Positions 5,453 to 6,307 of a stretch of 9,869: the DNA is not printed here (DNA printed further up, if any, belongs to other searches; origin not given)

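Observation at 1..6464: Five-gene same-strand cluster that looks like an uncharacterised cytoskeletal / division / envelope scaffold module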

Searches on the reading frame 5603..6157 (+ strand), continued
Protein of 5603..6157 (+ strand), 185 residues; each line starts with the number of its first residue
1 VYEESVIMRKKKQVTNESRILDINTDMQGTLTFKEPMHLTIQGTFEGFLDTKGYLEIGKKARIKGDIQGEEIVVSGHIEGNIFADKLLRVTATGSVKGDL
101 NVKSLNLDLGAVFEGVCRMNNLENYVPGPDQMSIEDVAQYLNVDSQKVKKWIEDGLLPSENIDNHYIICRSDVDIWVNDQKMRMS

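Call 41: find_homologous_proteins(query=A4, max_evalue=1e-10)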
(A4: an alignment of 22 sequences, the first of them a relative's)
Query A4 (22 sequences) (178 aa, profile of the alignment): 419 proteins with E <= 1e-10 among 2681 candidates; the best 120 are listed.
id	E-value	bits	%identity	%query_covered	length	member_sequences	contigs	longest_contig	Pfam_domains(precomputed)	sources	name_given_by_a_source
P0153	4.5e-63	230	37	95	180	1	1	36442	PF12728.14,PF04519.20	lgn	-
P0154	2.1e-62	228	37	94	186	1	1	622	PF12728.14,PF04519.20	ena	-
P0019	5.0e-61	223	34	92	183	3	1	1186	PF12728.14,PF04519.20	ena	-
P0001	7.5e-61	223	100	100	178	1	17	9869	PF12728.14,PF04519.20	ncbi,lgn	-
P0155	4.5e-60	220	36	99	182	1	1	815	PF12728.14,PF04519.20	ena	-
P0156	9.0e-60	219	34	97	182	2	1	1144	PF12728.14,PF04519.20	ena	-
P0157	1.9e-59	218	35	97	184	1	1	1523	PF12728.14,PF04519.20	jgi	jgi:excisionase family DNA binding protein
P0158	6.4e-58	213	39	97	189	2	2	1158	PF12728.14,PF04519.20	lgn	-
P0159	9.3e-58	213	38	98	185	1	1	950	PF12728.14,PF04519.20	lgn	-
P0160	1.2e-57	213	35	97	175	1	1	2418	PF12728.14,PF04519.20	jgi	jgi:excisionase family DNA binding protein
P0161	1.4e-57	212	34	92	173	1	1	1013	PF12728.14,PF04519.20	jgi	jgi:excisionase family DNA binding protein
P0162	2.5e-57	211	37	97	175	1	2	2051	PF12728.14,PF04519.20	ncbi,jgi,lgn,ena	-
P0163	3.3e-57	211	37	97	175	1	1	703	PF12728.14,PF04519.20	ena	-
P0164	3.8e-57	211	34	94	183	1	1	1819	PF12728.14,PF04519.20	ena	-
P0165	8.1e-57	210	38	92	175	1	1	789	PF12728.14,PF04519.20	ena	-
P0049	6.2e-49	184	27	94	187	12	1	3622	PF12728.14,PF04519.20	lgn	-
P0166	1.0e-46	177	26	98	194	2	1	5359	PF12728.14,PF04519.20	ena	-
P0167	2.0e-46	176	26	93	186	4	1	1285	PF12728.14,PF04519.20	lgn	-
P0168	3.9e-46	175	27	89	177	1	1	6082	PF12728.14,PF04519.20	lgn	-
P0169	3.9e-45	172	28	93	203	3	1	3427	PF12728.14,PF04519.20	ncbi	-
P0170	5.0e-45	171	25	93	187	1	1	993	PF12728.14,PF04519.20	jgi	jgi:excisionase family DNA binding protein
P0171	2.1e-44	169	28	89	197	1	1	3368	PF12728.14,PF04519.20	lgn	-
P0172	2.2e-43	166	28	93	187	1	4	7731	PF12728.14,PF04519.20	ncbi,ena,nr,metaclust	ncbi:MAG: hypothetical protein A3G38_03000 [Omnitrophica WOR_2 bacterium RIFCSPLOWO2_12_FULL_51_8]|n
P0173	1.2e-42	164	26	88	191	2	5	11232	PF12728.14,PF04519.20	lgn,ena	-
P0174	9.0e-22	96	27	52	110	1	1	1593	PF12728.14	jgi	-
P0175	4.4e-21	93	33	57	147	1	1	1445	PF04519.20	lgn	-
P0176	2.3e-20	91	24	52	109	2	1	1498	PF12728.14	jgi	-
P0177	2.4e-20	91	36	63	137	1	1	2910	PF04519.20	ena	-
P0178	2.6e-20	91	40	52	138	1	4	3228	PF04519.20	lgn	-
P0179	4.5e-20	90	34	52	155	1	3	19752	PF04519.20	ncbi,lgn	-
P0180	5.0e-20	90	44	47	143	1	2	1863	PF04519.20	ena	-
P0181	1.1e-19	89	43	58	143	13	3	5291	PF04519.20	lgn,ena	-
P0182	1.2e-19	89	45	49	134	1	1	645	PF04519.20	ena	-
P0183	1.9e-19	88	37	58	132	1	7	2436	PF04519.20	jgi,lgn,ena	jgi:cytoskeletal protein CcmA (bactofilin family)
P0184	2.7e-19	88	40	59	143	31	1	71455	PF04519.20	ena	-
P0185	2.8e-19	88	37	60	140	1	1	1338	PF04519.20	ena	-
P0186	2.9e-19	87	38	56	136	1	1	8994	PF04519.20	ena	-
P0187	3.2e-19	87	44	49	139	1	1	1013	PF04519.20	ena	-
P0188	3.4e-19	87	37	58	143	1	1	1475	PF04519.20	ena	-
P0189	3.9e-19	87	40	48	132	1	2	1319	PF04519.20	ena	-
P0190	4.7e-19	87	37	58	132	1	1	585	PF04519.20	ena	-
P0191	4.8e-19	87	48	47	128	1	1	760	PF04519.20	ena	-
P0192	5.0e-19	87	41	48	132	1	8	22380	PF04519.20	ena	-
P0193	5.2e-19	87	41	48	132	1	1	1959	PF04519.20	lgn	-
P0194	5.3e-19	87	41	48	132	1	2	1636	PF04519.20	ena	-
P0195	5.3e-19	87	48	47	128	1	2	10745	PF04519.20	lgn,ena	-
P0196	5.4e-19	87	48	47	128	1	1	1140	PF04519.20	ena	-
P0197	5.5e-19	87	41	48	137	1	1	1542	PF04519.20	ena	-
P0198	5.9e-19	86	41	48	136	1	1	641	PF04519.20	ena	-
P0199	6.8e-19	86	46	47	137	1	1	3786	PF04519.20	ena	-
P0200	7.1e-19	86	46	47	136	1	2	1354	PF04519.20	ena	-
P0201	7.2e-19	86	46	47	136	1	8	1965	PF04519.20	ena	-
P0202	7.3e-19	86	41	48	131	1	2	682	PF04519.20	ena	-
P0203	7.4e-19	86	42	48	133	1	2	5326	PF04519.20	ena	-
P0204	7.5e-19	86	46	47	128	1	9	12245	PF04519.20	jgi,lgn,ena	-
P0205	7.5e-19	86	41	48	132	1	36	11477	PF04519.20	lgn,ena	-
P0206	7.8e-19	86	42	48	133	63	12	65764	PF04519.20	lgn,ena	-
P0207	8.3e-19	86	46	47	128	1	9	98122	PF04519.20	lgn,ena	-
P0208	8.4e-19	86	39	54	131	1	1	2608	PF04519.20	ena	-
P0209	9.0e-19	86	42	48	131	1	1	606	PF04519.20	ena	-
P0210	9.3e-19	86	41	48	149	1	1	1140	PF04519.20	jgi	jgi:cytoskeletal protein CcmA (bactofilin family)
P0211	9.7e-19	86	41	48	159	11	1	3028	PF04519.20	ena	-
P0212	1.0e-18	86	46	47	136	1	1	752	PF04519.20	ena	-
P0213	1.0e-18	86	41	48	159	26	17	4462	PF04519.20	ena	-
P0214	1.1e-18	86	37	59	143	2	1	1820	PF04519.20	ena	-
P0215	1.1e-18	86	45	47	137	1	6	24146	PF04519.20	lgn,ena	-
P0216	1.1e-18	86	39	54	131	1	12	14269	PF04519.20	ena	-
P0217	1.1e-18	86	39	54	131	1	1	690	PF04519.20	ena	-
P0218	1.1e-18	86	44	47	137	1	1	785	PF04519.20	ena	-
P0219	1.1e-18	86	45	47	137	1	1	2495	PF04519.20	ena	-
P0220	1.1e-18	86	45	47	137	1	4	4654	PF04519.20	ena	-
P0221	1.1e-18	86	43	48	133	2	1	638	PF04519.20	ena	-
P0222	1.1e-18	86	45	47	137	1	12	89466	PF04519.20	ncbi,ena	-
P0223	1.1e-18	86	45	47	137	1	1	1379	PF04519.20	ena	-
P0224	1.2e-18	86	45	47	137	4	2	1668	PF04519.20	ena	-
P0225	1.2e-18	86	40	54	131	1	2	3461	PF04519.20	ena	-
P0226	1.2e-18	85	45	47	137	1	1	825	PF04519.20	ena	-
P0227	1.4e-18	85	45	47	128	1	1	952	PF04519.20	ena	-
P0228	1.4e-18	85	46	47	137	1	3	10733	PF04519.20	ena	-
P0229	1.5e-18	85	42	48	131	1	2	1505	PF04519.20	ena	-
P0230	1.5e-18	85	39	54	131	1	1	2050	PF04519.20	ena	-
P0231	1.6e-18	85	39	54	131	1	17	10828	PF04519.20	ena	-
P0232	2.3e-18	85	40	47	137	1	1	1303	PF04519.20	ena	-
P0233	2.3e-18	85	44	47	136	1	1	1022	PF04519.20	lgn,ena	-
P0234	2.3e-18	85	39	62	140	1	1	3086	PF04519.20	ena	-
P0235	2.3e-18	85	44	47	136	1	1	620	PF04519.20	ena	-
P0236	2.5e-18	84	36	63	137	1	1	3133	PF04519.20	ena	-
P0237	2.5e-18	84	44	47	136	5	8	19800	PF04519.20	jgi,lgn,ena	-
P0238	2.5e-18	84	44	47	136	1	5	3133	PF04519.20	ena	-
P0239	2.8e-18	84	44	47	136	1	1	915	PF04519.20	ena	-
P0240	3.2e-18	84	33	54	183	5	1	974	PF04519.20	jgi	jgi:cytoskeletal protein CcmA (bactofilin family)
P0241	3.5e-18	84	44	47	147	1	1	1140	PF04519.20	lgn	-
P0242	3.8e-18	84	44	47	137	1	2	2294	PF04519.20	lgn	-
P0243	3.9e-18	84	44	47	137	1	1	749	PF04519.20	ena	-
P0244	4.0e-18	84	43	47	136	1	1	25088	PF04519.20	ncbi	-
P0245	4.3e-18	84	35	63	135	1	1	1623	PF04519.20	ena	-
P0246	5.4e-18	83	34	58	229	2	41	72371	PF04519.20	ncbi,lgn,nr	ncbi:hypothetical protein DCC79_01790 [bacterium]|nr:MAG: hypothetical protein DCC79_01790 [bacteriu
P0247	5.8e-18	83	40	47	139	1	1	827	PF04519.20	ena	-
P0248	6.4e-18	83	38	62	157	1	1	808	PF04519.20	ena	-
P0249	6.5e-18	83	39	63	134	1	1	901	PF04519.20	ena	-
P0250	6.8e-18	83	46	47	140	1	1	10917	PF04519.20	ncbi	-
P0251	7.0e-18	83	35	63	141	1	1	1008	PF04519.20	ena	-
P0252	7.4e-18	83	38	62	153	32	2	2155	PF04519.20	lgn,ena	-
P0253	7.8e-18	83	34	58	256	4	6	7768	PF04519.20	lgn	-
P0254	8.2e-18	83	33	66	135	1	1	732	PF04519.20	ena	-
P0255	8.4e-18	83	42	47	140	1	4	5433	PF04519.20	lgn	-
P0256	8.8e-18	83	38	48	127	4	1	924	PF04519.20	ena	-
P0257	8.9e-18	83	39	62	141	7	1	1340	PF04519.20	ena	-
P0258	1.1e-17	82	40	47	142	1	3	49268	PF04519.20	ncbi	-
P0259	1.1e-17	82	30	64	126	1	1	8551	PF04519.20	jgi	jgi:cytoskeletal protein CcmA (bactofilin family)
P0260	1.1e-17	82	37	54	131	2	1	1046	PF04519.20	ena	-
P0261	1.1e-17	82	38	62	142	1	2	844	PF04519.20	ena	-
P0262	1.2e-17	82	36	62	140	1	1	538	PF04519.20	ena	-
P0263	1.2e-17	82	38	62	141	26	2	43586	PF04519.20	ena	-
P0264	1.3e-17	82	38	63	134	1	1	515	PF04519.20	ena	-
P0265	1.4e-17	82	41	47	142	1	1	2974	PF04519.20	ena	-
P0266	1.4e-17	82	35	62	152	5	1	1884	PF04519.20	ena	-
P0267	1.4e-17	82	37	62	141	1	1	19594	PF04519.20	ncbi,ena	-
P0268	1.4e-17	82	41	47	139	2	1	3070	PF04519.20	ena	-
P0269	1.5e-17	82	36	62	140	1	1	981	PF04519.20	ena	-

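Call 42: find_encoding_contigs(protein=P0153, flank=10000, max_places=2)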
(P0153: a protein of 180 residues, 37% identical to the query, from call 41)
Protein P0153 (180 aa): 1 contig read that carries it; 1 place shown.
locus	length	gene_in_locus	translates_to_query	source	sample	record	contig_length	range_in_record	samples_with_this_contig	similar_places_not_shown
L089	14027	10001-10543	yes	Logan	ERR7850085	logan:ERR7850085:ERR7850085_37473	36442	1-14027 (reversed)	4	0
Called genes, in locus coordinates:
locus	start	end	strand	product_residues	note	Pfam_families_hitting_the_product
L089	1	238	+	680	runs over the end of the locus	-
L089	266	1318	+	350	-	-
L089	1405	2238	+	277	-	PF00398:RrnaAD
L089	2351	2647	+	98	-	PF02686:GatC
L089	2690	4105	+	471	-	PF01425:Amidase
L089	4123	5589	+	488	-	PF02934:GatB_N, PF02637:GatB_Yqey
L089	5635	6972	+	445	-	PF22694:CtpB_N-like, PF00595:PDZ, PF13180:PDZ_2, PF17820:PDZ_6, PF03572:Peptidase_S41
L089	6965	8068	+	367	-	PF04748:Polysacc_deac_2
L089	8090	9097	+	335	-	PF00814:TsaD, PF22521:HypF_C_2 (weak)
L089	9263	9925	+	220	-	PF02308:MgtC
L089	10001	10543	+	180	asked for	PF04519:Bactofilin, PF12728:HTH_17 (weak)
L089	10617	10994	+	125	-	PF12728:HTH_17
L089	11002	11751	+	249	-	PF00731:AIRC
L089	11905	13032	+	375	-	PF01969:Ni_insertion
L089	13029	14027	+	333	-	?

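Call 43: find_encoding_contigs(protein=P0173, flank=10000, max_places=3)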
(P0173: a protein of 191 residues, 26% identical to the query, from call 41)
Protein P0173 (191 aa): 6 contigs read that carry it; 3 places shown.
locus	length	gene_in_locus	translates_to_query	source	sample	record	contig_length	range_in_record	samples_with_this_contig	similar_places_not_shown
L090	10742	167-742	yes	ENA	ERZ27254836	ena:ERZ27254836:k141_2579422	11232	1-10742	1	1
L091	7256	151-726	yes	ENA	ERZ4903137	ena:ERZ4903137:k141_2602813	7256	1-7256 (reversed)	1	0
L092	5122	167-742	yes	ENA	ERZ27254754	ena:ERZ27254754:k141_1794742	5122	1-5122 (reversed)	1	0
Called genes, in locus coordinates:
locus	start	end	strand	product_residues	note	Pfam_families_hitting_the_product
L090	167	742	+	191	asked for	PF04519:Bactofilin, PF12728:HTH_17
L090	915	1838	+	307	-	PF00512:HisKA, PF02518:HATPase_c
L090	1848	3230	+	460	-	PF00072:Response_reg, PF00158:Sigma54_activat, PF14532:Sigma54_activ_2, PF00004:AAA (weak), PF07724:AAA_2, PF07728:AAA_5, PF25601:AAA_lid_14, PF02954:HTH_8, +1 more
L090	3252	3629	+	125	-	PF00072:Response_reg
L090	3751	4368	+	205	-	-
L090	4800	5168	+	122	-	PF13650:Asp_protease_2 (weak), PF13975:gag-asp_proteas (weak)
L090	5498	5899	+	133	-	PF00072:Response_reg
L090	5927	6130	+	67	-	PF00741:Gas_vesicle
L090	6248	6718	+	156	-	-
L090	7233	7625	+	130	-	-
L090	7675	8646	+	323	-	PF00004:AAA (faint), PF00910:RNA_helicase (faint), PF07728:AAA_5, PF07726:AAA_3 (weak)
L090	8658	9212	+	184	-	-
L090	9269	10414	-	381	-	PF13173:AAA_14, PF13635:DUF4143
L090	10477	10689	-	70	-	-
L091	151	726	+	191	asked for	PF04519:Bactofilin, PF12728:HTH_17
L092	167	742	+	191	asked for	PF04519:Bactofilin, PF12728:HTH_17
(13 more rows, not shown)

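Call 55: predict_structure(alignment_id=A5)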
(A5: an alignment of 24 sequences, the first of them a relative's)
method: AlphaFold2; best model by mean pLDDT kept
length: 178 residues; sequences in the alignment: 24
mean_pLDDT: 88.9   pTM: 0.60
mean pLDDT of the five models: 88.9, 88.5, 87.3, 87.2, 86.2
residues with pLDDT >= 90: 131; 70-90: 26; 50-70: 11; < 50: 10
segments of 3 or more residues with pLDDT < 50: 1-8
pLDDT, mean of each block of 10 residues (from residue 1): 49 88 95 97 97 98 98 97 98 96 97 63 86 95 94 84 91 76
secondary structure, 60 per line:
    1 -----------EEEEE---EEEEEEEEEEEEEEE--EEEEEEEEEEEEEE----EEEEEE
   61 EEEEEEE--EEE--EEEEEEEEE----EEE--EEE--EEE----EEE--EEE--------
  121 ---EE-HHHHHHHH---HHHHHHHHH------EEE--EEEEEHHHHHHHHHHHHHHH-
elements in order: E12-16 E20-34 E37-50 E55-67 E70-72 E75-83 E88-90 E93-95 E98-100 E105-107 E110-112 H127-134 H138-146 E153-155 E158-162 H163-177

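Call 58: fold_search(model_id=the predicted structure, library=pdb)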
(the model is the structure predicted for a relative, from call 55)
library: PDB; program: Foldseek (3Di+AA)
matches with E <= 10: 727; with E <= 0.001: 0
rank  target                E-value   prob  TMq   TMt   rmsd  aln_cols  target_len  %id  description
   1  6rib_A                4.4e-03  1.00  0.42  0.72   5.9       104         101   20  Cryo-EM reconstruction of Thermus thermophilus bactofilin double helical filaments (released 2019-07-17)
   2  6ria_1                3.0e-02  1.00  0.38  0.74   5.4        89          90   18  Bactofilin from Thermus thermophilus, F105R mutant crystal structure (released 2019-07-17)
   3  2n3d_MODEL_1_A        3.3e-02  1.00  0.48  0.80   2.4       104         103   24  Atomic structure of the cytoskeletal bactofilin BacA revealed by solid-state NMR (released 2015-12-16)
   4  5i44_A                4.2e-02  1.00  0.27  0.65   2.4        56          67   27  Structure of RacA-DNA complex; P21 form (released 2016-05-04)
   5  6ama_B                9.3e-02  1.00  0.26  0.75   1.5        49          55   22  Structure of S. coelicolor/S. venezuelae BldC-smeA-ssfA complex to 3.09 Angstrom (released 2018-03-28)
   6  7lwr_A                1.0e-01  1.00  0.24  0.72   2.4        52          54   17  Structural and Biochemical Insight into Assembly of Molecular Motors Involved in Viral DNA Packaging (released 2022-03-09)
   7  5i44_B                1.1e-01  1.00  0.26  0.61   2.8        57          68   28  Structure of RacA-DNA complex; P21 form (released 2016-05-04)
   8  6ama_H                1.2e-01  1.00  0.26  0.77   1.4        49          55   22  Structure of S. coelicolor/S. venezuelae BldC-smeA-ssfA complex to 3.09 Angstrom (released 2018-03-28)
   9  5i44_I                1.6e-01  1.00  0.26  0.64   2.9        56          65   25  Structure of RacA-DNA complex; P21 form (released 2016-05-04)
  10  5i44_G                1.7e-01  1.00  0.26  0.61   2.9        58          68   28  Structure of RacA-DNA complex; P21 form (released 2016-05-04)
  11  2quf_B                1.8e-01  0.99  0.19  0.17   4.0        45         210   18  Crystal Structure of Transcription Factor AXXA-PF0095 from Pyrococcus furiosus (released 2008-08-05)
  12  2qlz_A                1.8e-01  0.99  0.19  0.16   4.1        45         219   18  Crystal Structure of Transcription Factor PF0095 from Pyrococcus furiosus (released 2008-07-29)
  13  2qlz_D                1.8e-01  0.98  0.19  0.16   5.2        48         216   17  Crystal Structure of Transcription Factor PF0095 from Pyrococcus furiosus (released 2008-07-29)
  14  6amk_B                1.9e-01  1.00  0.26  0.82   1.4        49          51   22  Structure of Streptomyces venezuelae BldC-whiI opt complex (released 2018-03-28)
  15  7dvt                  2.0e-01  0.82  0.18  0.21   6.1        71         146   14  Crystal structure of heme sensor protein PefR in complex with heme and carbon monoxide (released 2021-09-29)
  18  4j2n_A                2.7e-01  1.00  0.25  0.73   2.0        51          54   25  Crystal Structure of mycobacteriophage Pukovnik Xis (released 2013-10-23)
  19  6ama_P                2.9e-01  1.00  0.26  0.74   1.5        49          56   22  Structure of S. coelicolor/S. venezuelae BldC-smeA-ssfA complex to 3.09 Angstrom (released 2018-03-28)
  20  4j2n_C                2.9e-01  1.00  0.26  0.75   3.3        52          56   25  Crystal Structure of mycobacteriophage Pukovnik Xis (released 2013-10-23)
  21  5i44_K                2.9e-01  1.00  0.26  0.63   2.9        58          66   28  Structure of RacA-DNA complex; P21 form (released 2016-05-04)
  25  6ama_Y                3.5e-01  1.00  0.25  0.72   1.6        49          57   22  Structure of S. coelicolor/S. venezuelae BldC-smeA-ssfA complex to 3.09 Angstrom (released 2018-03-28)
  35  6ama_A                4.9e-01  1.00  0.26  0.77   1.4        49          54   22  Structure of S. coelicolor/S. venezuelae BldC-smeA-ssfA complex to 3.09 Angstrom (released 2018-03-28)
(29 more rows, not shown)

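Call 66: search_protein_families(library=pfam, alignment_id=A7, max_evalue=0.001)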
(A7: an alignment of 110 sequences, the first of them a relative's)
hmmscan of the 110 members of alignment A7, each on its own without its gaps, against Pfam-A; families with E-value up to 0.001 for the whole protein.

A. member 1, L010:4572-5300:- (243 aa): 3 families
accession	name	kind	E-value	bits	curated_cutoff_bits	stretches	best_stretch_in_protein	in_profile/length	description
PF00005.33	ABC_tran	-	4e-28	99.2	25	1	21-163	2-136/137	ABC transporter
PF13304.12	AAA_21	-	6.7e-16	59.7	27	1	127-193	229-298/304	AAA domain, putative AbiEii toxin, Type IV TA system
PF13476.12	AAA_23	-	0.00029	22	27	1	24-54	14-43/201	AAA domain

B. families by the number of members that match (of 110 scanned): 167 families (the first 25 are shown)
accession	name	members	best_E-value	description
PF08241.18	Methyltransf_11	3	3.7e-12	Methyltransferase domain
PF13649.12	Methyltransf_25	3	5.6e-10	Methyltransferase domain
PF00266.25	Aminotran_5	2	3.6e-73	Aminotransferase class-V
PF00534.26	Glycos_transf_1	2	7.7e-37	Glycosyl transferases group 1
PF13692.12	Glyco_trans_1_4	2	1.8e-30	Glycosyl transferases group 1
PF00005.33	ABC_tran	2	4e-28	ABC transporter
PF13439.12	Glyco_transf_4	2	2.6e-22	Glycosyltransferase Family 4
PF13489.12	Methyltransf_23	2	1.5e-17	Methyltransferase domain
PF13304.12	AAA_21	2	6.7e-16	AAA domain, putative AbiEii toxin, Type IV TA system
PF13180.12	PDZ_2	2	1.1e-13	PDZ domain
PF12728.13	HTH_17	2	1.8e-13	Helix-turn-helix domain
PF17820.7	PDZ_6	2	1.2e-12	PDZ domain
PF00595.29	PDZ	2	3.6e-12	PDZ domain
PF20706.3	GT4-conflict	2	2.4e-09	Family 4 Glycosyltransferase in conflict systems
PF13847.12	Methyltransf_31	2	6.9e-08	Methyltransferase domain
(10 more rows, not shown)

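Call 67: search_protein_families(library=pfam, proteins=[L017:5037-9917:+, L084:3-7901:+, L038:1-7650:+, L038:7872-9893:+], max_evalue=0.001)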
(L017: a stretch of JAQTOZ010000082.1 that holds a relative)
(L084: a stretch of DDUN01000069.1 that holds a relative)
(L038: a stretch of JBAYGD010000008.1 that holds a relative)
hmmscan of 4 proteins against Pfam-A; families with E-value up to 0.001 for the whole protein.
L017:5037-9917:+ (1627 aa): 4 families
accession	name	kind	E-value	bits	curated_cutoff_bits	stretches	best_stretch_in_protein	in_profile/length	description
PF00534.26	Glycos_transf_1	-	6.2e-17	62.1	26.4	1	889-1038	14-144/172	Glycosyl transferases group 1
PF13692.12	Glyco_trans_1_4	-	4.8e-11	43.5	27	1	892-1034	3-126/142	Glycosyl transferases group 1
PF13439.12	Glyco_transf_4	-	4.8e-08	33.6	28.5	1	1323-1407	94-168/170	Glycosyltransferase Family 4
PF20706.3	GT4-conflict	-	6.4e-07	29.1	26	1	882-1056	189-357/385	Family 4 Glycosyltransferase in conflict systems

L084:3-7901:+ (2633 aa): 3 families
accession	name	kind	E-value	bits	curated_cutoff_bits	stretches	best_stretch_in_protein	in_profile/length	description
PF02636.23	Methyltransf_28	-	1.6e-33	116.6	23.3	1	421-667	2-240/249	Putative S-adenosyl-L-methionine-dependent methyltransferase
PF08335.16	GlnD_UR_UTase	-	2e-09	38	21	1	1375-1489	23-128/141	GlnD PII-uridylyltransferase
PF13649.12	Methyltransf_25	-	7.8e-07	30.1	27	0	2226-2291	36-97/97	Methyltransferase domain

L038:1-7650:+ (2550 aa): 4 families
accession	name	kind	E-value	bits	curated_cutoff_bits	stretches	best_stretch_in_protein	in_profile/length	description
PF13489.12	Methyltransf_23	-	1.5e-17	64.2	27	1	1411-1567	2-161/164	Methyltransferase domain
PF08241.18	Methyltransf_11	-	0.00014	22.8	21.2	1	1435-1528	1-94/95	Methyltransferase domain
PF08242.18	Methyltransf_12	-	0.00022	22.4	30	0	1472-1527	38-98/98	Methyltransferase domain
PF13581.12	HATPase_c_2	-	0.00022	21.6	27.4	1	291-342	33-84/127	Histidine kinase-like ATPase domain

L038:7872-9893:+ (674 aa): 1 family
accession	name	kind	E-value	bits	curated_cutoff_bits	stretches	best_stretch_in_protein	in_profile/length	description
PF13520.12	AA_permease_2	-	4e-23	82.5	27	1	75-457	31-407/427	Amino acid permease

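Call 81: find_encoding_contigs(protein=P0172, flank=5000, max_places=2)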
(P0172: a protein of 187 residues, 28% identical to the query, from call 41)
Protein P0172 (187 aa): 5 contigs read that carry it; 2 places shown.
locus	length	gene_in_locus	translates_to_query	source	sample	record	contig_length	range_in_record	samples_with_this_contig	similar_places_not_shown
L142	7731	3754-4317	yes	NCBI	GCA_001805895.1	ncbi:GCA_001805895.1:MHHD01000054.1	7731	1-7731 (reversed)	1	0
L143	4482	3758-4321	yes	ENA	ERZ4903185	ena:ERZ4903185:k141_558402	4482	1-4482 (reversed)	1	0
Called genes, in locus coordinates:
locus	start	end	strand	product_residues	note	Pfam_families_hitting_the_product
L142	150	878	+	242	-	-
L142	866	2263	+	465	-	PF00142:Fer4_NifH (weak), PF01656:CbiA, PF02374:ArsA_ATPase (faint), PF06564:CBP_BcsQ, PF09140:MipZ, PF10609:ParA (weak), PF13614:AAA_31, PF16561:AMPK1_CBM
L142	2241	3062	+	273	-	-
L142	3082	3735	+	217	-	-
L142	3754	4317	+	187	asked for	PF04519:Bactofilin, PF12728:HTH_17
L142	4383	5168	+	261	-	PF05552:MS_channel_1st_1 (weak)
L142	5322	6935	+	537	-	PF00989:PAS (weak), PF13188:PAS_8 (faint), PF08447:PAS_3 (faint), PF00989:PAS, PF08448:PAS_4, PF13426:PAS_9, PF00512:HisKA, PF02518:HATPase_c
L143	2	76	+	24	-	?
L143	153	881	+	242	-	-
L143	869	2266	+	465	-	PF00142:Fer4_NifH (weak), PF01656:CbiA, PF02374:ArsA_ATPase (faint), PF06564:CBP_BcsQ, PF09140:MipZ, PF10609:ParA (weak), PF13614:AAA_31, PF16561:AMPK1_CBM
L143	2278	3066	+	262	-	-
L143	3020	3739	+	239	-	-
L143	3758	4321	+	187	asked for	PF04519:Bactofilin, PF12728:HTH_17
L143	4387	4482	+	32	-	?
